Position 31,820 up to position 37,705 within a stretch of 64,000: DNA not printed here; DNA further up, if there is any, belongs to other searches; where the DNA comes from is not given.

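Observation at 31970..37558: About 1860-aa single-chain BC-BCCP-CT acyl-CoA carboxylase embedded in the lipid operon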

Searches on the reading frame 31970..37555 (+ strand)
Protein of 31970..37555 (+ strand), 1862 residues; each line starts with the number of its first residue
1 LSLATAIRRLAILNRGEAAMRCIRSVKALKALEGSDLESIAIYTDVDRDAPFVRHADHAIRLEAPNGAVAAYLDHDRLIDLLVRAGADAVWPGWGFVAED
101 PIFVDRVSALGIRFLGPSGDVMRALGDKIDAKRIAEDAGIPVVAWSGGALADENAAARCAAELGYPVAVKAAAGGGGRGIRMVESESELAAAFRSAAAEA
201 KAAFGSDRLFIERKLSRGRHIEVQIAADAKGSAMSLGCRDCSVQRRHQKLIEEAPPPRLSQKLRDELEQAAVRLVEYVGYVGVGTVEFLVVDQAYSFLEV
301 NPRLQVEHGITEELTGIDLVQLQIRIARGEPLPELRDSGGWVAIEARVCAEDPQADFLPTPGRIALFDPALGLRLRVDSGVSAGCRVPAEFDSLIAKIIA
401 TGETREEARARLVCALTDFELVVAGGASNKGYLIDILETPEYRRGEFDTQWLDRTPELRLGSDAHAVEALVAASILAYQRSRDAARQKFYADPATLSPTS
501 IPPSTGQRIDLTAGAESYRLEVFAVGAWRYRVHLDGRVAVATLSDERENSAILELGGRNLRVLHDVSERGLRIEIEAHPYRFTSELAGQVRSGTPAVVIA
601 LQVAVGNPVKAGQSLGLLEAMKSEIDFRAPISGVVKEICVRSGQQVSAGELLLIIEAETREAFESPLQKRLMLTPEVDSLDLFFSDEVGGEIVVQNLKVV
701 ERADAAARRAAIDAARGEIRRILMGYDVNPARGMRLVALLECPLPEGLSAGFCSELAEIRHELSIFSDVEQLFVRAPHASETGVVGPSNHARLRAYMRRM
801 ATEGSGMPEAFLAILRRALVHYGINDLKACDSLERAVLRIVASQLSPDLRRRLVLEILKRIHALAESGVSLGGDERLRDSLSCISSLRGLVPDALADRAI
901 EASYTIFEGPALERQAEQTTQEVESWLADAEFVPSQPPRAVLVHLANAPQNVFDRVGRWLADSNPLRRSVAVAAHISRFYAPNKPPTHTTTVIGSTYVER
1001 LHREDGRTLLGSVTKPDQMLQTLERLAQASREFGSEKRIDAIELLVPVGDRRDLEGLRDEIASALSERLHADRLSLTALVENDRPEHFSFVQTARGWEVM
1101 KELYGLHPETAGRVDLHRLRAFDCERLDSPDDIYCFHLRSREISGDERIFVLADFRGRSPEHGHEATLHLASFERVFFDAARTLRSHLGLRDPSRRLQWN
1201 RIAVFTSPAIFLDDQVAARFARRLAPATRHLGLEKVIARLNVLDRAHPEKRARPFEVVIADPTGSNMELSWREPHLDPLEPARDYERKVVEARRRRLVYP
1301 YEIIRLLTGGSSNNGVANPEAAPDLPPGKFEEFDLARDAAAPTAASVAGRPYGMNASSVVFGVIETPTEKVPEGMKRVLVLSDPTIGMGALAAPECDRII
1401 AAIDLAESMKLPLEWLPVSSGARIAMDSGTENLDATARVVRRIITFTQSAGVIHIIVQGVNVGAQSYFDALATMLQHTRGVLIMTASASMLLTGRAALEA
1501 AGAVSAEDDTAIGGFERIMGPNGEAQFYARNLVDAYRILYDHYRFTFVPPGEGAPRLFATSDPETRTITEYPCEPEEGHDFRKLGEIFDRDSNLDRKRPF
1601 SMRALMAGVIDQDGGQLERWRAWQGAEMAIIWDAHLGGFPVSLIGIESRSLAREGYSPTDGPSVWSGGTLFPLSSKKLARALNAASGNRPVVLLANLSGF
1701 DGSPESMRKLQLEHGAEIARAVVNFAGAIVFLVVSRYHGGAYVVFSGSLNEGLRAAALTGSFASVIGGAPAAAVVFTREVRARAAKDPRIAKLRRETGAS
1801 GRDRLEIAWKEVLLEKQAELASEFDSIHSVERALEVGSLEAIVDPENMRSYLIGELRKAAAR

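Call 6: search_protein_families(library=pfam, proteins=[window:31970-37555:+], max_evalue=0.01)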
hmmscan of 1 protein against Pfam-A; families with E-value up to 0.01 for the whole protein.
window:31970-37555:+ (1862 aa): 13 families
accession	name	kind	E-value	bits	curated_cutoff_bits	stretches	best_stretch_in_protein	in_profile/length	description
PF02786.22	CPSase_L_D2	-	5.1e-66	222.6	19.8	1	127-334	1-210/211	Carbamoyl-phosphate synthase L chain, ATP binding domain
PF01039.27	Carboxyl_trans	-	1.8e-31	109.8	22.3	1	1374-1856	56-475/493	Carboxyl transferase domain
PF00289.28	Biotin_carb_N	-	6.8e-30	104.2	25.5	1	7-122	2-110/110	Biotin carboxylase, N-terminal domain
PF02785.25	Biotin_carb_C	-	3.7e-29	101.4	32.4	1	345-453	1-107/108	Biotin carboxylase C-terminal domain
PF00364.28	Biotin_lipoyl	-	5.3e-14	52.2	22.1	1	590-655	3-73/73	Biotin-requiring enzyme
PF02222.28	ATP-grasp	-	6.6e-13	49.1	27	1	135-303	3-162/179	ATP-grasp domain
PF07478.18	Dala_Dala_lig_C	-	1.5e-10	41.4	24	1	136-302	3-174/204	D-ala D-ala ligase C-terminus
PF02655.19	ATP-grasp_3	-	1.4e-07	32.2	23.2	1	160-305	27-158/160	ATP-grasp domain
PF13533.13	Biotin_lipoyl_2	-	2.4e-07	30.9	29.8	1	628-656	4-32/32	Biotin-lipoyl like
PF08326.17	ACC_central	-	0.00027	19.8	23.2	0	836-981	197-344/726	Acetyl-CoA carboxylase, central region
PF13437.12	HlyD_3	-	0.00047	21.3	22.2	0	627-660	2-35/106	HlyD family secretion protein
PF16576.10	HlyD_D23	-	0.0028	17.4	30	1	620-656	104-140/214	Barrel-sandwich domain of CusB or HlyD membrane-fusion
PF13549.11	ATP-grasp_5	-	0.0045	16.8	27.6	0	127-172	11-54/221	ATP-grasp domain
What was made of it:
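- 31970..33334 (+): Biotin carboxylase (BC) domain, residues 1-455. Pfam Biotin_carb_N 7-122, CPSase_L_D2 127-334, Biotin_carb_C 345-453 (call 6).
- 33725..33937 (+): BCCP (biotinyl) domain, residues about 586-656; the predicted biotinyl-lysine K622 is at 33833-33835 in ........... Pfam Biotin_lipoyl 590-655 (call 6).
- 33938..36004 (+): Central domain (CD), residues 657-1345. The folded part is about 678-1308: helical N-terminal part, helical linker, then two alpha/beta subdomains. A roughly 37-residue low-confidence linker follows. Pfam ACC_central is weak (E 2.7e-4, 19.8 bits against a cutoff of 23.2; call 6).
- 36005..37555 (+): Carboxyltransferase (CT) domain with N and C subdomains, residues 1346-1862. 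Pfam Carboxyl_trans 1374-1856 (call 6).
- Checked: Pfam confirms BC (N-terminal, ATP-grasp and C-terminal parts), Biotin_lipoyl and Carboxyl_trans (call 6).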

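Call 7: search_protein_families(library=ncbifam, proteins=[window:31970-37555:+], max_evalue=0.01)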
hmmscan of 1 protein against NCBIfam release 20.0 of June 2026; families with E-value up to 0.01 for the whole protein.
window:31970-37555:+ (1862 aa): 63 families (the best 25 are shown)
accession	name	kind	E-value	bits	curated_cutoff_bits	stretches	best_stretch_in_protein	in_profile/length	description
NF009554.0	PRK12999.1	equivalog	9.9e-157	523.7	965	2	6-460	4-460/1147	pyruvate carboxylase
TIGR02712.1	urea_carbox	equivalog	5.7e-137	458.2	1303.85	2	10-455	4-442/1201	urea carboxylase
TIGR01235.1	pyruv_carbox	equivalog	2.6e-136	455.7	1114.45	2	12-458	4-454/1143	pyruvate carboxylase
NF006367.0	PRK08591.1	subfamily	1.1e-134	449.5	597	1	7-455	2-444/451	acetyl-CoA carboxylase biotin carboxylase subunit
NF006406.0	PRK08654.1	equivalog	5.9e-131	437.4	739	1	9-458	4-446/499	acetyl-CoA carboxylase biotin carboxylase subunit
TIGR00514.1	accC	equivalog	4.5e-127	424.6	626.5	1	8-455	3-444/449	acetyl-CoA carboxylase biotin carboxylase subunit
NF005525.0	PRK07178.1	equivalog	5.7e-124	414.3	768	1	7-473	2-463/471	acetyl-CoA carboxylase biotin carboxylase subunit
NF009471.0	PRK12833.1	equivalog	1.6e-119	399.5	686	1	5-454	3-446/467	acetyl-CoA carboxylase biotin carboxylase subunit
NF004085.0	PRK05586.1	equivalog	9.8e-118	393.9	723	1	8-454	3-443/448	acetyl-CoA carboxylase biotin carboxylase subunit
NF006286.0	PRK08462.1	equivalog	2.4e-116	389.2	740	1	6-454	3-443/445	acetyl-CoA carboxylase biotin carboxylase subunit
NF006287.0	PRK08463.1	equivalog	4.4e-113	378.6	775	1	7-455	2-444/479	acetyl-CoA carboxylase subunit A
NF002563.0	PRK02186.1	subfamily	6.4e-13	47.9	625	1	122-406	102-379/890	argininosuccinate lyase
TIGR01205.1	D_ala_D_alaTIGR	subfamily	9.1e-13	47.9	245.65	1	109-302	88-285/318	D-alanine--D-alanine ligase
NF004679.0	PRK06019.1-5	equivalog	3.1e-12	46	326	1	115-303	87-267/376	5-(carboxyamino)imidazole ribonucleotide synthase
TIGR01369.1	CPSaseII_lrg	equivalog_domain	5.7e-12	44.1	1027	1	105-336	647-873/1052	carbamoyl-phosphate synthase (glutamine-hydrolyzing) large subunit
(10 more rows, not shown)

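Call 8: search_solved_structures(query=window:31970-37555:+, max_evalue=0.001, show_alignments=1)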
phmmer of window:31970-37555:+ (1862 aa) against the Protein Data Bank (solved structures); distinct sequences matched with E-value up to 0.001: 141 (the best 60 are shown).
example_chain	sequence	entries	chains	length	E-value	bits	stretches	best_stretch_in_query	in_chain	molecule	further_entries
3u9s_A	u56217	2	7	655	7.1e-115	388.3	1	6-654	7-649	Methylcrotonyl-CoA carboxylase, alpha-subunit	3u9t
8hz4_A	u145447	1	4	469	2e-105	357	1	8-458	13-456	Biotin carboxylase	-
3ouu_A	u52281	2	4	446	1.8e-102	347.2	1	4-454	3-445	Biotin carboxylase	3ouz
3bg5_A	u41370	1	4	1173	2.7e-102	346.6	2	5-458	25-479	Pyruvate carboxylase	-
4hnt_A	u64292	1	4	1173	3.7e-102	346.1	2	5-458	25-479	Pyruvate carboxylase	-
8hz5_A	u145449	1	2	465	4.1e-102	346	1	7-452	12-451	Biotin carboxylase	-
3hbl_A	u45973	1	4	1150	4.1e-102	346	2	7-458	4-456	Pyruvate carboxylase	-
3hb9_A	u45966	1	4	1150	4.1e-102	346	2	7-458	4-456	Pyruvate carboxylase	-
3ho8_A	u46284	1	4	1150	4.1e-102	346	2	7-458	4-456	Pyruvate carboxylase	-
4hnu_A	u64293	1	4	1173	5.1e-102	345.7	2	5-458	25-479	Pyruvate carboxylase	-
4hnv_A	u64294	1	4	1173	8.8e-102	344.9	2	5-458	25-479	Pyruvate carboxylase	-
9tps_G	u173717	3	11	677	1e-101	344.7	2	7-455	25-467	Biotin carboxylase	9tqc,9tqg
8gk8_C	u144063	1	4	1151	1.4e-101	344.2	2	7-458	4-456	Pyruvate carboxylase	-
9eb7_A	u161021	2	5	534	2e-101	343.7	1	7-472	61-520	Biotin carboxylase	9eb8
9yx0_D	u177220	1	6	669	4.7e-101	342.5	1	10-661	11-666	biotin carboxylase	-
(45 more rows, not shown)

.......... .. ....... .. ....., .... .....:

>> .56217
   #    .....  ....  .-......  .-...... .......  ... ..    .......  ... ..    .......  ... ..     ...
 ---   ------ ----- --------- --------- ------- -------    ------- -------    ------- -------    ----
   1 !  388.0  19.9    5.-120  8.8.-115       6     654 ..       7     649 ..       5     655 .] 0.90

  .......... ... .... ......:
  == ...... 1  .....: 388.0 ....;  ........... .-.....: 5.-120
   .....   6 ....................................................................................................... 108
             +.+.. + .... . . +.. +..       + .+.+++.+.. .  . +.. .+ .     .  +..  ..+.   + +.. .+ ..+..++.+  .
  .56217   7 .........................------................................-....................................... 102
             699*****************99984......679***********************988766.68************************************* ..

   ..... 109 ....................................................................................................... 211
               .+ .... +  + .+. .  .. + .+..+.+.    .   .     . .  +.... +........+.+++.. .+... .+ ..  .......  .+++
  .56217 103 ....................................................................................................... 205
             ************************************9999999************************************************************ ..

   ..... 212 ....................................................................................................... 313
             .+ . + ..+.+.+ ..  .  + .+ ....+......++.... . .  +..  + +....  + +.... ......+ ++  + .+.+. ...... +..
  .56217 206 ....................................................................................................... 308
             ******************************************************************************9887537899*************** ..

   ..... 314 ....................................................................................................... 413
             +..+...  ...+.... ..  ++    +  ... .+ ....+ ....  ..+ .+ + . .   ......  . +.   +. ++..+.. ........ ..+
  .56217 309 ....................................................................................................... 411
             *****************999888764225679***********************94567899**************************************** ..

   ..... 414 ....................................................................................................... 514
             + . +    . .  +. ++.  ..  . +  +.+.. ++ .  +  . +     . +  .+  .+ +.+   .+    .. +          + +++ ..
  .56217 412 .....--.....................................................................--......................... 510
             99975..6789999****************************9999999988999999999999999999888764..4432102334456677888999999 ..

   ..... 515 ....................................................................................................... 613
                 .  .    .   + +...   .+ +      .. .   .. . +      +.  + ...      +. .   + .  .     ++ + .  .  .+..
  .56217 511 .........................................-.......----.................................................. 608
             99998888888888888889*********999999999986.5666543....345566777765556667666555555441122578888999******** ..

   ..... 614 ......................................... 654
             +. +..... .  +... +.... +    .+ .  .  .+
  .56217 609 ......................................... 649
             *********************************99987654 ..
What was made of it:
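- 31970..33334 (+): PDB hits to MCC alpha and BC at E 7e-115 to 1e-96 (call 8).
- Closest known: Eukaryotic acetyl-CoA carboxylase. Different: The BC domain scores higher against bacterial MCC-alpha and BC chains (388-357 bits) than against yeast ACC (307 bits) (call 8).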
